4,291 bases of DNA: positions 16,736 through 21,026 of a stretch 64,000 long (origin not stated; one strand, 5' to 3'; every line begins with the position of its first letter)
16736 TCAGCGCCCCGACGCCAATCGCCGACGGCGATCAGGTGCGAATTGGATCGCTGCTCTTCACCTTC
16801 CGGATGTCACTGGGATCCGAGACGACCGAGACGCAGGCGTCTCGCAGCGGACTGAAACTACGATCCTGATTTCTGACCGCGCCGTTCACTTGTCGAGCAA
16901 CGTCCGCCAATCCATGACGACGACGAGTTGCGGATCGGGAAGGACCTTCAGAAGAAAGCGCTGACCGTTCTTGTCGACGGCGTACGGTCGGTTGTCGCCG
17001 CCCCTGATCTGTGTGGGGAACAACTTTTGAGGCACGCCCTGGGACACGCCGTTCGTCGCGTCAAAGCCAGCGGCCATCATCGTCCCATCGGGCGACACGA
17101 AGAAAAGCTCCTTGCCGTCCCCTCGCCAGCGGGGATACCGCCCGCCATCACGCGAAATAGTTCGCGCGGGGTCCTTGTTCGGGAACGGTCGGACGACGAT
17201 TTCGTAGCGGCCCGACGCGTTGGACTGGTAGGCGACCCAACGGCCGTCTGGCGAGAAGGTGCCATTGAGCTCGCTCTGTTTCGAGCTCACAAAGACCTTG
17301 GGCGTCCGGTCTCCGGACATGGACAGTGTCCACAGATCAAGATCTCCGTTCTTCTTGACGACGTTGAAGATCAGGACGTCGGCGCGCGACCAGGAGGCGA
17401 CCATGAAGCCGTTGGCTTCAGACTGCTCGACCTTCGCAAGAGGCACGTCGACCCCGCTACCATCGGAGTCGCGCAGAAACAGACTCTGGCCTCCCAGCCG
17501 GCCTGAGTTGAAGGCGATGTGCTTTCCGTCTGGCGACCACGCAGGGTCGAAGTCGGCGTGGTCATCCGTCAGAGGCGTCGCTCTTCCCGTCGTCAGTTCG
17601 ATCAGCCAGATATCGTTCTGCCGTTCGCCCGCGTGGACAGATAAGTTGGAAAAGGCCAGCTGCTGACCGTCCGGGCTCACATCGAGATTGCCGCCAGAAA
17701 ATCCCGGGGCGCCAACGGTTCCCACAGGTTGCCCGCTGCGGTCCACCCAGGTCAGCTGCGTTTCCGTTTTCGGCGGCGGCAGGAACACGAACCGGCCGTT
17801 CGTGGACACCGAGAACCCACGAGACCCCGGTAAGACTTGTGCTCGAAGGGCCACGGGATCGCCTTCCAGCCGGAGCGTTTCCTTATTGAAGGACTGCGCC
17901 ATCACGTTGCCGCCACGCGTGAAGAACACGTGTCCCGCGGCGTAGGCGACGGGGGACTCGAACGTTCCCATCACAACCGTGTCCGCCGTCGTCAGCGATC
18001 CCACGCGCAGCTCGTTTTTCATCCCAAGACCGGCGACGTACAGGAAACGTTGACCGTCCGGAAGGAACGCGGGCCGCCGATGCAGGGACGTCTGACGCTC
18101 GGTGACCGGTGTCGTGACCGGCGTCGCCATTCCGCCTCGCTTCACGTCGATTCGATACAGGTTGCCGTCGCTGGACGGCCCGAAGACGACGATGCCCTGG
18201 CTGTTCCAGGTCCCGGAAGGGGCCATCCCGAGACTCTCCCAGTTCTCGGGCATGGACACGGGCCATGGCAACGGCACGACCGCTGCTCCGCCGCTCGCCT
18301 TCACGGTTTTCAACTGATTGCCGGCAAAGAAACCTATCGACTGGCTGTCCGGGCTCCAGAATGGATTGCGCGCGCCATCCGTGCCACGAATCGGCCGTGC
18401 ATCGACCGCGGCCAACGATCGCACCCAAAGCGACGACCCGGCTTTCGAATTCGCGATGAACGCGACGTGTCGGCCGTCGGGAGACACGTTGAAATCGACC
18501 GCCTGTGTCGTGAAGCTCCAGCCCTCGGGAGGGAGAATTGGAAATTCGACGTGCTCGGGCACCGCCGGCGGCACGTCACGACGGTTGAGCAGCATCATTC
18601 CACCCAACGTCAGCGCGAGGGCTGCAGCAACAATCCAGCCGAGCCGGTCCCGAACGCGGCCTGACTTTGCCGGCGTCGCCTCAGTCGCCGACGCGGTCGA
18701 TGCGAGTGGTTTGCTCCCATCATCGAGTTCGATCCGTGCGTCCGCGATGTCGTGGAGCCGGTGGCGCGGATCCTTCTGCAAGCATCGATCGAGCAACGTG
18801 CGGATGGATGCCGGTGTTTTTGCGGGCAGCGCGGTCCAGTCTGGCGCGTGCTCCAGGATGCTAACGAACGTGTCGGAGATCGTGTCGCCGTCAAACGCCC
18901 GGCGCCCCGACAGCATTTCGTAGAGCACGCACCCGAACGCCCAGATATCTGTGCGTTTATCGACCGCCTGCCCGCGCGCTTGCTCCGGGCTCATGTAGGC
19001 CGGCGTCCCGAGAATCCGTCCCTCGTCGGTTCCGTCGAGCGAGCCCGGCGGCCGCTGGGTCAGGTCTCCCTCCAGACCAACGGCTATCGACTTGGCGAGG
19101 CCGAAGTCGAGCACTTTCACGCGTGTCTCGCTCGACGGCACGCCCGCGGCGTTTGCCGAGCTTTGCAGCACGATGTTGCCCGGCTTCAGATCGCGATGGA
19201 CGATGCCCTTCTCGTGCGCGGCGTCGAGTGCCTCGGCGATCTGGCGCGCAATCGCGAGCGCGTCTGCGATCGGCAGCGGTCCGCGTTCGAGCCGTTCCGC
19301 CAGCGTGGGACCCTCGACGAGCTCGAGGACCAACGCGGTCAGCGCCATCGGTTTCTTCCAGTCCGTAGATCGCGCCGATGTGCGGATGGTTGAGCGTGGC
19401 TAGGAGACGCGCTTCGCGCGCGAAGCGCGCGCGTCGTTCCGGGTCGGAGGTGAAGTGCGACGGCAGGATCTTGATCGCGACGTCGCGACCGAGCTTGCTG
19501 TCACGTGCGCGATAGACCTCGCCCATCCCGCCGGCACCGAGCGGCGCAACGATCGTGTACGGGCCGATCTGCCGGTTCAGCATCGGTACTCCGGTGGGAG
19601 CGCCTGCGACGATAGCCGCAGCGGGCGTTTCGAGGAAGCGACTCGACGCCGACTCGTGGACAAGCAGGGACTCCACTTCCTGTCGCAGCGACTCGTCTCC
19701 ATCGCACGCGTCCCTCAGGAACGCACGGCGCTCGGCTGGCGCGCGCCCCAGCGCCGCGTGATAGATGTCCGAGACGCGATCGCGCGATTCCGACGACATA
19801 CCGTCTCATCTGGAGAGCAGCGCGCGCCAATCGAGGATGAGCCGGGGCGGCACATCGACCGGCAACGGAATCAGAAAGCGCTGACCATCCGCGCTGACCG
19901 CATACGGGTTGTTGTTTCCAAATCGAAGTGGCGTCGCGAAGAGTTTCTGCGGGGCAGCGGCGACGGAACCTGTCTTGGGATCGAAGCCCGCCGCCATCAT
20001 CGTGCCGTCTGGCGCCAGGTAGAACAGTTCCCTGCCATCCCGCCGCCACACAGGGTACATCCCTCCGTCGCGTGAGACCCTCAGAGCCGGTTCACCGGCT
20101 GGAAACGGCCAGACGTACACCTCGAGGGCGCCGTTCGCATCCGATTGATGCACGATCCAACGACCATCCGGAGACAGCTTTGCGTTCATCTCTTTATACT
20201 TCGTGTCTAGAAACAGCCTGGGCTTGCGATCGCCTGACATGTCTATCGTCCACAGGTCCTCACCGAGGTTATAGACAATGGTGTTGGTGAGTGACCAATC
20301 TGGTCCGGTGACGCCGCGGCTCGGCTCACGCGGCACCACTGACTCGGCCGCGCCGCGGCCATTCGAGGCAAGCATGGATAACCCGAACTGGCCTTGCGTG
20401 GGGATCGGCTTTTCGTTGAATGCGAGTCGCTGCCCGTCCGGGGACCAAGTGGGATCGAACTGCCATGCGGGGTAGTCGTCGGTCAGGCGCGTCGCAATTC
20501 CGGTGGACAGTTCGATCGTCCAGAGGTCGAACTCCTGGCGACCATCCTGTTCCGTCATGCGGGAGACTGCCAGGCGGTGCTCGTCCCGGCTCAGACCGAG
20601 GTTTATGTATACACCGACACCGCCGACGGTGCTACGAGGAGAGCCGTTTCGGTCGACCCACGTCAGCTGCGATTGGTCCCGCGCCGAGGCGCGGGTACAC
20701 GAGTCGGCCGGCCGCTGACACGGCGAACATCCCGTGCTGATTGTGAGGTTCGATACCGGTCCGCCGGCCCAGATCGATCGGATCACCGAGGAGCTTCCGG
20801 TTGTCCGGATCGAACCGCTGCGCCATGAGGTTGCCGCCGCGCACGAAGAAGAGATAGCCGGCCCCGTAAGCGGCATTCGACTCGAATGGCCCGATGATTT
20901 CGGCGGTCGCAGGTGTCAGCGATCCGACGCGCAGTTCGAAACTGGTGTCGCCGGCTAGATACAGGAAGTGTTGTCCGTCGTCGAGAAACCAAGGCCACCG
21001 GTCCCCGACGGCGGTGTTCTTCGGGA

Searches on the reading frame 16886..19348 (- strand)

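Call 42: search_protein_families(library=pfam, proteins=[window:16886-19348:-], max_evalue=0.001)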
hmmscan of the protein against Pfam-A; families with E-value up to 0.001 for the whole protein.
window:16886-19348:- (820 aa): 7 families
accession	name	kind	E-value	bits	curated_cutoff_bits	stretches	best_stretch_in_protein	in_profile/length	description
PF00069.31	Pkinase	-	1.7e-33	116.6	31.7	1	5-198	74-252/263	Protein kinase domain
PF07676.18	PD40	-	8.7e-23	80.2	20.9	2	599-617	11-29/38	WD40-like Beta Propeller Repeat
PF07714.23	PK_Tyr_Ser-Thr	-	2.6e-21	76.5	23.1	1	5-198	77-249/258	Protein tyrosine and serine/threonine kinase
PF02897.21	Peptidase_S9_N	-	6.1e-05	22.4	24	0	697-754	130-190/414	Prolyl oligopeptidase, N-terminal beta-propeller domain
PF00930.27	DPPIV_N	-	9.8e-05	21.7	22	0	576-614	21-60/354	Dipeptidyl peptidase IV (DPP IV) N-terminal region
PF25174.1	Beta-prop_THOC3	-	0.00046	19.7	305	0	534-616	74-149/272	THOC3 beta-propeller domain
PF01636.29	APH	-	0.00084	19.6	23.2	0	24-64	145-184/239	Phosphotransferase enzyme family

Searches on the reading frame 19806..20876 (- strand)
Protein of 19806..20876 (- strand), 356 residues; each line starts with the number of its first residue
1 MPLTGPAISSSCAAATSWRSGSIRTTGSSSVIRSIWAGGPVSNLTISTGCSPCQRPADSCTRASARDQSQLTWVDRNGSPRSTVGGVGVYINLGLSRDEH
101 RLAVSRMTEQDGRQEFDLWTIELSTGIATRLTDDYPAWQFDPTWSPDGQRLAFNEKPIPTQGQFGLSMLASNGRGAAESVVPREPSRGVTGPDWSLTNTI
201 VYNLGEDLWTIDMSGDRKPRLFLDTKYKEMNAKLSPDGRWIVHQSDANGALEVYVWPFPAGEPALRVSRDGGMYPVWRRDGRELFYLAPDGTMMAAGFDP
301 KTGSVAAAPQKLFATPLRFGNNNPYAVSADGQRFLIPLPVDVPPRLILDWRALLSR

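Call 42: search_protein_families(library=pfam, proteins=[window:19806-20876:-], max_evalue=0.001)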
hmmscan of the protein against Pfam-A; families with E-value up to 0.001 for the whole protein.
window:19806-20876:- (356 aa): 2 families
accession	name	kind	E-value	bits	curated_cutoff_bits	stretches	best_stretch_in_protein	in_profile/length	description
PF07676.18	PD40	-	3.8e-11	43.1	20.9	1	136-153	8-25/38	WD40-like Beta Propeller Repeat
PF00930.27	DPPIV_N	-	7e-05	22.1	22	0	96-154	1-60/354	Dipeptidyl peptidase IV (DPP IV) N-terminal region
